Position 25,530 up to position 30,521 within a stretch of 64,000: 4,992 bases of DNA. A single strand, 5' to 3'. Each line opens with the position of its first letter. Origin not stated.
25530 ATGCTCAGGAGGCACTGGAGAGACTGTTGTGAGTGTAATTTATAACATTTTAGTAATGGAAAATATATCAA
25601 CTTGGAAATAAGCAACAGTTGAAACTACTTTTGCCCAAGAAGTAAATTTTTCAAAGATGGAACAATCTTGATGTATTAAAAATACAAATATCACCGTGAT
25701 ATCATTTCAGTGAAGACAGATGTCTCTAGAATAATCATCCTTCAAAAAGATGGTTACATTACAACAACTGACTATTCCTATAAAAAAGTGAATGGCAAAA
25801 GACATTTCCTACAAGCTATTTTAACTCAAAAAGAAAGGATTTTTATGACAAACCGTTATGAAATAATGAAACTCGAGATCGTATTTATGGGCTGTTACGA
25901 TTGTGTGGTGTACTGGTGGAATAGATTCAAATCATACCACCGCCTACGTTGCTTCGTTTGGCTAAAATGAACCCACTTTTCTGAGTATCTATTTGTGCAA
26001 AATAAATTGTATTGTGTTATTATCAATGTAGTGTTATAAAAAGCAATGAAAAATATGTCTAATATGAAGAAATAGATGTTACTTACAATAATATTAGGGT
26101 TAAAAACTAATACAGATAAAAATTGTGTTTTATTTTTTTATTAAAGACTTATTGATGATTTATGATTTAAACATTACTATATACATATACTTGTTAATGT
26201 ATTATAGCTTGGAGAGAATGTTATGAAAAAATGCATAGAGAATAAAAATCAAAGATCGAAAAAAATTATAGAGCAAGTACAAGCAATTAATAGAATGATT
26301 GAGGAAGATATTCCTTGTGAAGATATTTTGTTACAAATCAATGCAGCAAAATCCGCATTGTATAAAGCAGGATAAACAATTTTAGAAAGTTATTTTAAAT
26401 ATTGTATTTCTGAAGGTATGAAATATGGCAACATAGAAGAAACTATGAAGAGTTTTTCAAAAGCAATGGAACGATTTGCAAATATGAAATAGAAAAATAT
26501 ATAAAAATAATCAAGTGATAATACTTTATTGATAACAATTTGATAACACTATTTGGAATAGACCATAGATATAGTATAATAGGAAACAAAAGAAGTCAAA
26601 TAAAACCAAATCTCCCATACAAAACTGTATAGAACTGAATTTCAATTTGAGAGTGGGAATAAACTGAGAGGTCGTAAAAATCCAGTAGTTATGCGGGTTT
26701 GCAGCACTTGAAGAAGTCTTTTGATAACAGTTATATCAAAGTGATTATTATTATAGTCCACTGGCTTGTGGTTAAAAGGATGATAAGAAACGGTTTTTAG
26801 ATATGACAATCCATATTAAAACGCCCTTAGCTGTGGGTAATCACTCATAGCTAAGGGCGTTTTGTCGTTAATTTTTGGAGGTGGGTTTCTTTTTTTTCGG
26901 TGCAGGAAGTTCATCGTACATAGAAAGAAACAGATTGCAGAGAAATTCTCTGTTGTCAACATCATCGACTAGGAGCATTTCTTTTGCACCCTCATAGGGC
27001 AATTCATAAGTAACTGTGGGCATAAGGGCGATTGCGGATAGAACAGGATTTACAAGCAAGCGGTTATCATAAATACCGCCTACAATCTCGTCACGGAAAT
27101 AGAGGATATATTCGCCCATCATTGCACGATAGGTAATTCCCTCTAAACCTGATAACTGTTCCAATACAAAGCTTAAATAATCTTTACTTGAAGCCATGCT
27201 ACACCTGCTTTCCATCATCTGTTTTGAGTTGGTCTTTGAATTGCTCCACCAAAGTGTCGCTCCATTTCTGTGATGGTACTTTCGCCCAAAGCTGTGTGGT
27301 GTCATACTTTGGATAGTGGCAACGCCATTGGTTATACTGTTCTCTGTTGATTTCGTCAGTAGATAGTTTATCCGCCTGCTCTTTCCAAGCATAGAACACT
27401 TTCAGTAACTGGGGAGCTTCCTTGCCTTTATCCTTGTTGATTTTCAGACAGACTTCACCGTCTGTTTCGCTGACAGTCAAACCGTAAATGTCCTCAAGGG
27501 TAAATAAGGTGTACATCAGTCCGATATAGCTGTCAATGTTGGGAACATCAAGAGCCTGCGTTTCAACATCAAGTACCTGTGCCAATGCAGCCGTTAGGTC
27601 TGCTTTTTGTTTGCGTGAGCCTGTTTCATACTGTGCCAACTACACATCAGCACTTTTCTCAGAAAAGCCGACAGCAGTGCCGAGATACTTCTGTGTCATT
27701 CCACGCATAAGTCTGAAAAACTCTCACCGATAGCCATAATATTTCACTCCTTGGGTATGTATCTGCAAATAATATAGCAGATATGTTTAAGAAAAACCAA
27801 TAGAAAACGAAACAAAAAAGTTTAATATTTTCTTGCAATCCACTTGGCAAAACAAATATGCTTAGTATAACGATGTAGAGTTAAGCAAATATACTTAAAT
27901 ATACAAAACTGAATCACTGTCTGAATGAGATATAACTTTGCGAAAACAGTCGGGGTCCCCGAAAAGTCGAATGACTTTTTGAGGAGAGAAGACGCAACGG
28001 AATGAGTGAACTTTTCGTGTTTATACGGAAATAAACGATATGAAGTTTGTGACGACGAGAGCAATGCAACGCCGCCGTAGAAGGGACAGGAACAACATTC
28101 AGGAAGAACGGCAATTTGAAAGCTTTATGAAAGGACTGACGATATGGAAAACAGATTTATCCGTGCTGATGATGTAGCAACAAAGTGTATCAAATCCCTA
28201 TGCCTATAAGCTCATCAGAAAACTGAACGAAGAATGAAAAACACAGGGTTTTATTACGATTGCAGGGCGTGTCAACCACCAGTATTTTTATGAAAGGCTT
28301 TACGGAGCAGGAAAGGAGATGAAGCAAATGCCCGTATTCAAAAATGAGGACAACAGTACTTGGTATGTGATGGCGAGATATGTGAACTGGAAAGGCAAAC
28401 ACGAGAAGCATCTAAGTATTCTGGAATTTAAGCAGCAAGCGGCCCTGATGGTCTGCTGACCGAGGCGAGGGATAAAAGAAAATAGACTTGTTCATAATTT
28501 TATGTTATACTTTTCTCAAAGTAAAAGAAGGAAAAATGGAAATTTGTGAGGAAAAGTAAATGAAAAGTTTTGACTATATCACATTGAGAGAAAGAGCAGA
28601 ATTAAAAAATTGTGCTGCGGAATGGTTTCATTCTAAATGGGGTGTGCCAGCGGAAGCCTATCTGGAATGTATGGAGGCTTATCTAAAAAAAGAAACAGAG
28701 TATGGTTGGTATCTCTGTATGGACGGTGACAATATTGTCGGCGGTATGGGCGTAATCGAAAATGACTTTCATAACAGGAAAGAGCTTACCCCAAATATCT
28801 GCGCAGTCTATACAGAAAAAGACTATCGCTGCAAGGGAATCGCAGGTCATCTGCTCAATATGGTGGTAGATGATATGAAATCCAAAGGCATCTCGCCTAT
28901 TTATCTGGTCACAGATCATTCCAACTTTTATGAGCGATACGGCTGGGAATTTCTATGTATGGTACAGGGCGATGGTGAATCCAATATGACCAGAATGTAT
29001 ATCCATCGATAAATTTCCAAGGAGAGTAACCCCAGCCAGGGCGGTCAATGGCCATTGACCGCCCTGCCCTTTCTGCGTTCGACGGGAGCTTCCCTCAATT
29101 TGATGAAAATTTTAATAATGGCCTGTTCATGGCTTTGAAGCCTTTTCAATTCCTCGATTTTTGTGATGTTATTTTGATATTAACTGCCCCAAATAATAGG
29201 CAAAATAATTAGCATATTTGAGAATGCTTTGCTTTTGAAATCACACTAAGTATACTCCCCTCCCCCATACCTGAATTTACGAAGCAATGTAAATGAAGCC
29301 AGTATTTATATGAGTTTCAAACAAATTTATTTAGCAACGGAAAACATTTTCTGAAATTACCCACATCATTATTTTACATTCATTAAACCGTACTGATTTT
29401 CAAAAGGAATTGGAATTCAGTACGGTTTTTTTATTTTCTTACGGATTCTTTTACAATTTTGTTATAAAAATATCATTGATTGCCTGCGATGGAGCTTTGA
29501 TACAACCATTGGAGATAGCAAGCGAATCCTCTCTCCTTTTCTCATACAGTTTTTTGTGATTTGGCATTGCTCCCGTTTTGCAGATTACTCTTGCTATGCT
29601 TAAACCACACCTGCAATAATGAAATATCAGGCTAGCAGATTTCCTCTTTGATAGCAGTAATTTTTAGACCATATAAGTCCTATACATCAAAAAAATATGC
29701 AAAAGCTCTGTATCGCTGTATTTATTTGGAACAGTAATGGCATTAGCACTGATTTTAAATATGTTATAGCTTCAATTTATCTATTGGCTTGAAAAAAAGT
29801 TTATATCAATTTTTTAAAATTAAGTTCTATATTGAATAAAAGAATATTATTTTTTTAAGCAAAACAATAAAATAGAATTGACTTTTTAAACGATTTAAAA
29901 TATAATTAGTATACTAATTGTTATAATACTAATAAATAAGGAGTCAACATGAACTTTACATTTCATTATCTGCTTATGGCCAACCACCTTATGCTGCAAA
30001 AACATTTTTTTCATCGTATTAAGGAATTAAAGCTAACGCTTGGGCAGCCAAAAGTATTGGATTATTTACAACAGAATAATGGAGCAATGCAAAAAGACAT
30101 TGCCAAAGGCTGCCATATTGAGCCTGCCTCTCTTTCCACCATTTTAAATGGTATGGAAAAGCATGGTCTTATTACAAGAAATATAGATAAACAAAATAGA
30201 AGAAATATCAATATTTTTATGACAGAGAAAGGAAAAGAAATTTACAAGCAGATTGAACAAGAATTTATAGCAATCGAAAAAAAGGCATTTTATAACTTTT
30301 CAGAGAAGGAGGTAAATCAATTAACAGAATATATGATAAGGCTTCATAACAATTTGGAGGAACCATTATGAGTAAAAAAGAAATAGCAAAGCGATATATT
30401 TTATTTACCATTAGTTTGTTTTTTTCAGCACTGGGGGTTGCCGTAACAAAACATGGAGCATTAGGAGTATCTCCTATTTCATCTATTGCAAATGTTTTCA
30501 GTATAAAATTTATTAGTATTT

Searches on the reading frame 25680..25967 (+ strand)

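Call 56: search_protein_families(library=pfam, proteins=[window:25680-25967:+], max_evalue=1)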
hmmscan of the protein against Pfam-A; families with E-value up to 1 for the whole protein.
window:25680-25967:+ (96 aa): 1 family
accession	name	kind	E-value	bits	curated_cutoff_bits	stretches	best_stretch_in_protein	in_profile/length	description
PF01371.25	Trp_repressor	-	0.095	13.2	27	1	37-64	16-43/88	Trp repressor protein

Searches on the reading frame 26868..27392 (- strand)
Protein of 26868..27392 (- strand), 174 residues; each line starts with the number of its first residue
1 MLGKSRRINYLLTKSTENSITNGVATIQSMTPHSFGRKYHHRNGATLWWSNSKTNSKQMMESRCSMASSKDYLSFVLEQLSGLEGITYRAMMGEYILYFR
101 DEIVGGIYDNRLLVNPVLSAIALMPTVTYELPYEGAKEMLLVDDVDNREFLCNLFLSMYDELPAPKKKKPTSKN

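Call 8: search_protein_families(library=pfam, proteins=[window:26868-27392:-], max_evalue=0.001)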
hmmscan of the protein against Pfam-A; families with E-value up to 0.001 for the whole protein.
window:26868-27392:- (174 aa): 1 family
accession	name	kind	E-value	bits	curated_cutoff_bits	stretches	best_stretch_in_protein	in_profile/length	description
PF04993.18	TfoX_N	-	0.00073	20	30.1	0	78-114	1-37/91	TfoX N-terminal domain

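Call 57: search_protein_families(library=padloc, proteins=[window:26868-27392:-], max_evalue=0.01)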
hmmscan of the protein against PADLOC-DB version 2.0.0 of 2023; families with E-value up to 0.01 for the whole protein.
window:26868-27392:- (174 aa): 0 families

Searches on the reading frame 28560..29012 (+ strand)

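Call 8: search_protein_families(library=pfam, proteins=[window:28560-29012:+], max_evalue=0.001)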
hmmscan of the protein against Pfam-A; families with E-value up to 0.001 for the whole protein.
window:28560-29012:+ (150 aa): 4 families
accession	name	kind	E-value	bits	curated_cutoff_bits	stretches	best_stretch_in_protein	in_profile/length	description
PF00583.31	Acetyltransf_1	-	8.5e-13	49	20.7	1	26-129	8-116/116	Acetyltransferase (GNAT) family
PF13527.13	Acetyltransf_9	-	7.7e-12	45.8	25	1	44-131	36-126/127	Acetyltransferase (GNAT) domain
PF13508.13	Acetyltransf_7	-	2.2e-09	38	27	1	50-130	5-83/84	Acetyltransferase (GNAT) domain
PF13673.13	Acetyltransf_10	-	7e-08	32.9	23.6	1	36-146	20-124/128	Acetyltransferase (GNAT) domain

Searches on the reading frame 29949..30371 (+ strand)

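Call 8: search_protein_families(library=pfam, proteins=[window:29949-30371:+], max_evalue=0.001)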
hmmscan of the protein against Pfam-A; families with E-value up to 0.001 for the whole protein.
window:29949-30371:+ (140 aa): 7 families
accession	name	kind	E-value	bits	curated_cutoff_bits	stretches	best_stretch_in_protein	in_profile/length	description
PF01047.28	MarR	-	1.3e-11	44.7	24.6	1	29-86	1-58/59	MarR family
PF12802.13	MarR_2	-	2.5e-08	34.4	27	1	29-85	3-60/61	MarR family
PF22381.2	Staph_reg_Sar_Rot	-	3.3e-07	30.7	27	1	22-102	4-85/85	Transcriptional regulator SarA/Rot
PF13601.12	HTH_34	-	1.1e-06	29.1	27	1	35-101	4-71/80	Winged helix DNA-binding domain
PF13412.12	HTH_24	-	8.6e-05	22.5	21.9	1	35-76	7-48/48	Winged helix-turn-helix DNA-binding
PF24034.1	DUF7343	-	0.00016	21.9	27.6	1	35-77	7-50/62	Domain of unknown function (DUF7343)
PF09339.16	HTH_IclR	-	0.00094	19.4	22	0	36-77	8-50/52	IclR helix-turn-helix domain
